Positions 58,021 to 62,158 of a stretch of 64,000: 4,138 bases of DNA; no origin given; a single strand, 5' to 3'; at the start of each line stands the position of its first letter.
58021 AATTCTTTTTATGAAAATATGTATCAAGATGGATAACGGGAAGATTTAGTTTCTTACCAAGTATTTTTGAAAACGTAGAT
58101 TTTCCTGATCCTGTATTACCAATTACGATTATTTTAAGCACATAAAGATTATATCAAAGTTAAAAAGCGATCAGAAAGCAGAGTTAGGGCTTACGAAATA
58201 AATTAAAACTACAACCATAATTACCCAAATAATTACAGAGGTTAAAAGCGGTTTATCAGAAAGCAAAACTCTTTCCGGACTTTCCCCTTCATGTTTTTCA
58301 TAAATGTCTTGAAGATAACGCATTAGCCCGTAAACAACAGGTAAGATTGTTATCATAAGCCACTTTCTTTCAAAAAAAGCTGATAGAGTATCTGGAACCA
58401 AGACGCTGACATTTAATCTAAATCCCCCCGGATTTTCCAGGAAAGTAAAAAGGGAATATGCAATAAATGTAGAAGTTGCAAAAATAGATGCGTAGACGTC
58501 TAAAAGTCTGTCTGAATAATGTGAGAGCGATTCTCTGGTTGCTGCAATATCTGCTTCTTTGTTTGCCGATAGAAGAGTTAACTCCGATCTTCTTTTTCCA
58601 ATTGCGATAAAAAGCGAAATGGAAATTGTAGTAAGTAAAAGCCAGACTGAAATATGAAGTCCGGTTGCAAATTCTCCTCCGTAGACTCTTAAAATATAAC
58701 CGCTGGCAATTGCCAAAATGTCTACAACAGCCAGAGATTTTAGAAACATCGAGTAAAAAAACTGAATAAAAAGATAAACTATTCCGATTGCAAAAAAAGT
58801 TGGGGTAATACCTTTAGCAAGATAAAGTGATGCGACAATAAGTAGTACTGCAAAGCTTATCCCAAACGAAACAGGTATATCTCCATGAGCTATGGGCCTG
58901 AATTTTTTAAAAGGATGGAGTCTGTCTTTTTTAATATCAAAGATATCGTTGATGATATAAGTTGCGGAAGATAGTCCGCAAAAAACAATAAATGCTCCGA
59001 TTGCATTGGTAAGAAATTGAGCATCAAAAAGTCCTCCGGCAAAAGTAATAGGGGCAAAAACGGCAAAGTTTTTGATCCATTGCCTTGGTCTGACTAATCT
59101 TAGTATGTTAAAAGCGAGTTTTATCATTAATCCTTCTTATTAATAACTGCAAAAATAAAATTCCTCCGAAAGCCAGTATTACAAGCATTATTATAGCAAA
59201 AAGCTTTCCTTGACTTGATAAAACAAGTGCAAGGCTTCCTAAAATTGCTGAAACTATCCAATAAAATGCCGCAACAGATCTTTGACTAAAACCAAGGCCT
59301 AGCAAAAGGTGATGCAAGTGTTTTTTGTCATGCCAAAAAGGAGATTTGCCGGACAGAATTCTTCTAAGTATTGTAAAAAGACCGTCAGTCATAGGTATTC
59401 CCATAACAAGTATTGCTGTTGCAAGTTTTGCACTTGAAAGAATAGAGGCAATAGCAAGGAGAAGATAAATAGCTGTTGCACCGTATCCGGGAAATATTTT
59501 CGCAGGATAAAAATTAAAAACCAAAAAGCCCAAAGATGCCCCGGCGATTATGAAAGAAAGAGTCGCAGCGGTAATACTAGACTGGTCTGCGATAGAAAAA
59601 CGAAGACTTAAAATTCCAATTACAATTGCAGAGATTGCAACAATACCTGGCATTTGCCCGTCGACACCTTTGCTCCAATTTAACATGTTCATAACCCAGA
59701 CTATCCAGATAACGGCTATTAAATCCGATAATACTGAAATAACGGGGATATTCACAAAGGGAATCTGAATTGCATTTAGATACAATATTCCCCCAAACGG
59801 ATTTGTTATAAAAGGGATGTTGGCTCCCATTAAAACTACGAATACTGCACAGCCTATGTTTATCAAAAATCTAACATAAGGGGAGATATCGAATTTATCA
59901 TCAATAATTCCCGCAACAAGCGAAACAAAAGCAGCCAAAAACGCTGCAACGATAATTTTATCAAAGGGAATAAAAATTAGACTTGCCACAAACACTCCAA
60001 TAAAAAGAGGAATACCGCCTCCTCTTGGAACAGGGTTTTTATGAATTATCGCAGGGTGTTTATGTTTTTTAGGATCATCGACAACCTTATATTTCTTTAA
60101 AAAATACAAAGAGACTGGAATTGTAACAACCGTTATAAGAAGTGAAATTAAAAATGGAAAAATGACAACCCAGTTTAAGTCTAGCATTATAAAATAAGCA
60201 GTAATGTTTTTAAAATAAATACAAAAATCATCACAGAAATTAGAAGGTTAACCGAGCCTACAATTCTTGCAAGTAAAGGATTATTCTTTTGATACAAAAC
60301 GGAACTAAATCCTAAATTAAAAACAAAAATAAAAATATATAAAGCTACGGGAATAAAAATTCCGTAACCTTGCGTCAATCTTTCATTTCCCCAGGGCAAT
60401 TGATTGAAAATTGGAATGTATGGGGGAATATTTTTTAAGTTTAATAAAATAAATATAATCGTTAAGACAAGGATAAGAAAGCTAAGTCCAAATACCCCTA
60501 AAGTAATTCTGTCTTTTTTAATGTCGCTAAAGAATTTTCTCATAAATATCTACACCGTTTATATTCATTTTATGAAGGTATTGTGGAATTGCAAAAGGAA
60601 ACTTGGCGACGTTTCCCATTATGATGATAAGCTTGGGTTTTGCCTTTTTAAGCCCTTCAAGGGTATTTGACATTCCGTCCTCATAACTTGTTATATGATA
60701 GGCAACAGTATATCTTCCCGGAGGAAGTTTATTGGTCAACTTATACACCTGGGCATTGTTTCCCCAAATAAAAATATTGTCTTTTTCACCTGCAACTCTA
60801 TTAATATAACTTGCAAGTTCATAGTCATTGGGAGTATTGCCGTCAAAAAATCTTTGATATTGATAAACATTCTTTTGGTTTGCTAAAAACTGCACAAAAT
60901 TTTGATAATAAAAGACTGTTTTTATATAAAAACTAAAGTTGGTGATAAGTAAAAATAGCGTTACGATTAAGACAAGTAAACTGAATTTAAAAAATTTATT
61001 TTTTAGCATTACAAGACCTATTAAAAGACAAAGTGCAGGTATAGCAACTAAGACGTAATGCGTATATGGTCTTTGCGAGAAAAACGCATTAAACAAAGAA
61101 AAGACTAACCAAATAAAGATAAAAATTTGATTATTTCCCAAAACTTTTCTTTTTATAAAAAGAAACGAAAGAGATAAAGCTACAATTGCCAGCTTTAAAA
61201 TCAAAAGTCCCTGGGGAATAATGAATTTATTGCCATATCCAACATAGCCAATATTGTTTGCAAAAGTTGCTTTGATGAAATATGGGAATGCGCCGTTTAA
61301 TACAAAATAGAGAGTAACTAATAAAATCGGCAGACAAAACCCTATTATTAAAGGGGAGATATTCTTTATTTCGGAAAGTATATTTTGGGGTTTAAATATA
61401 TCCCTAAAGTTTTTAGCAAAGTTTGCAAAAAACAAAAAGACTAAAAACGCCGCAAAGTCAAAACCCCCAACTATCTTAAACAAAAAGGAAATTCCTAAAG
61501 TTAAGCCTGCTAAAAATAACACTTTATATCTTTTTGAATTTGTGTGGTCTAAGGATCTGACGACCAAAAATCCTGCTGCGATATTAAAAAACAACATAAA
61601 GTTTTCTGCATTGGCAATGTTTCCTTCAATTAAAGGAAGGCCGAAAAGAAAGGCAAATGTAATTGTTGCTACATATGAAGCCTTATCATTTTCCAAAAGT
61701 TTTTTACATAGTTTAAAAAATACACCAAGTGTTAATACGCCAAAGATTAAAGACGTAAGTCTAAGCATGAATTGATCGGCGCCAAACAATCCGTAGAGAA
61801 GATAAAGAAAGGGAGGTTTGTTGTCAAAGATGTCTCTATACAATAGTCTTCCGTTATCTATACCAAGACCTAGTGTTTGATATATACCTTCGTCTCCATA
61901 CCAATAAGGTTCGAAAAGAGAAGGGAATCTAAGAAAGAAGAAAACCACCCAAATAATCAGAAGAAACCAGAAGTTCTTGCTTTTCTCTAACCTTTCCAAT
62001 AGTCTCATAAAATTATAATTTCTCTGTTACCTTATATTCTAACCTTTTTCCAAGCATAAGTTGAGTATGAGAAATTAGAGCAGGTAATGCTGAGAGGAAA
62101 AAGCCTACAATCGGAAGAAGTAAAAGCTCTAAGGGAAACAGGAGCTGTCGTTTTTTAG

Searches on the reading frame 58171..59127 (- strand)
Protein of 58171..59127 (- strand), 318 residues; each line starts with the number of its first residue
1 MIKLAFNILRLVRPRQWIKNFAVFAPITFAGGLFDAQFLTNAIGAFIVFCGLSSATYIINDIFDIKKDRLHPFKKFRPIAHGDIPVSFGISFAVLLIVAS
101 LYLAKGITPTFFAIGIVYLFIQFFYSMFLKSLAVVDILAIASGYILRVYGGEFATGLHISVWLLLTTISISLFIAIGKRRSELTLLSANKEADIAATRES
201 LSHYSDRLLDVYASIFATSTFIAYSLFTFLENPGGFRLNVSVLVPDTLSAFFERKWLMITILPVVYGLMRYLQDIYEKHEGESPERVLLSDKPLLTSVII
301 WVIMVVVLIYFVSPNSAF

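Call 71: search_protein_families(library=pfam, proteins=[window:58171-59127:-], max_evalue=0.001)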
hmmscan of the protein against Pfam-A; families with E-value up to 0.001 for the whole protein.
window:58171-59127:- (318 aa): 1 family
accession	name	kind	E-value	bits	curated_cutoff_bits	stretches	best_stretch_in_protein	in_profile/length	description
PF01040.23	UbiA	-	2.1e-20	73.5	34.2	1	31-229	14-205/250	UbiA prenyltransferase family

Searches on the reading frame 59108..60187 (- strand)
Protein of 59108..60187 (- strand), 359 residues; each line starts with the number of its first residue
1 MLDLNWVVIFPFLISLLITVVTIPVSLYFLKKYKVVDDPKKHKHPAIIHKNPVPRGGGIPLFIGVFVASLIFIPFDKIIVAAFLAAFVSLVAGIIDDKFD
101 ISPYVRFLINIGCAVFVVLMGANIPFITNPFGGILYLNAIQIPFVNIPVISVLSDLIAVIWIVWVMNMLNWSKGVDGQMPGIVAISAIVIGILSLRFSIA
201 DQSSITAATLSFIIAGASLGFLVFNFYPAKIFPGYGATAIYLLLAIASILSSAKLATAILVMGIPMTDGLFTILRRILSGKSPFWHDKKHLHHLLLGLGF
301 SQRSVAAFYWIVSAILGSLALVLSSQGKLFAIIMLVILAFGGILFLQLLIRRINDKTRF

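Call 71: search_protein_families(library=pfam, proteins=[window:59108-60187:-], max_evalue=0.001)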
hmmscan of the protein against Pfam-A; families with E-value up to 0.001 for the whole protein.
window:59108-60187:- (359 aa): 1 family
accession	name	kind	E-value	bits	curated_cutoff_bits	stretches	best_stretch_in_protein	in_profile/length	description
PF00953.26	Glycos_transf_4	-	6.3e-23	81.9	27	1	81-251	3-159/160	Glycosyl transferase family 4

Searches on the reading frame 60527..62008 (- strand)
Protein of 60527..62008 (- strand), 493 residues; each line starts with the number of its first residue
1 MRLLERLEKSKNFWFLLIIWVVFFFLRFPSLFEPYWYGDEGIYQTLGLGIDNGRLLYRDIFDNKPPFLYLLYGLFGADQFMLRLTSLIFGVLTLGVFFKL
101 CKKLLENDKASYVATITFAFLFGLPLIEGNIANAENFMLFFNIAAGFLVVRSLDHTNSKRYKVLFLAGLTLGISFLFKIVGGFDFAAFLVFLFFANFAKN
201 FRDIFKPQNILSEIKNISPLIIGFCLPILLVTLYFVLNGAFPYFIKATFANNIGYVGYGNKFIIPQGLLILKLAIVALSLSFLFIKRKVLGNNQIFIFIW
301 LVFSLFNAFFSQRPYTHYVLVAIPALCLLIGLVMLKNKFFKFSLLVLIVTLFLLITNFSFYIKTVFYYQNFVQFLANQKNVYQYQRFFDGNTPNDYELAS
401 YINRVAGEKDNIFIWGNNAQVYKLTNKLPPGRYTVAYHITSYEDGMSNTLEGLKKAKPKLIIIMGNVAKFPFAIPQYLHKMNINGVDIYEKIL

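Call 69: search_protein_families(library=ncbifam, proteins=[window:60527-62008:-], max_evalue=0.01)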
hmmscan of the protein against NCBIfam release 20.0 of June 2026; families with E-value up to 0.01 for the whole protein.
window:60527-62008:- (493 aa): 0 families

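Call 71: search_protein_families(library=pfam, proteins=[window:60527-62008:-], max_evalue=0.001)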
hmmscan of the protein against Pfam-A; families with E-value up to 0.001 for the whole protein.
window:60527-62008:- (493 aa): 2 families
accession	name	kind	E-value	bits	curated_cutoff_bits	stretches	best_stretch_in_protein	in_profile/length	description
PF02366.24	PMT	-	7.1e-10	39.3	22.7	1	73-214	76-215/245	Dolichyl-phosphate-mannose-protein mannosyltransferase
PF13231.12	PMT_2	-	7.7e-10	39.6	26.1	1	68-199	10-136/160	Dolichyl-phosphate-mannose-protein mannosyltransferase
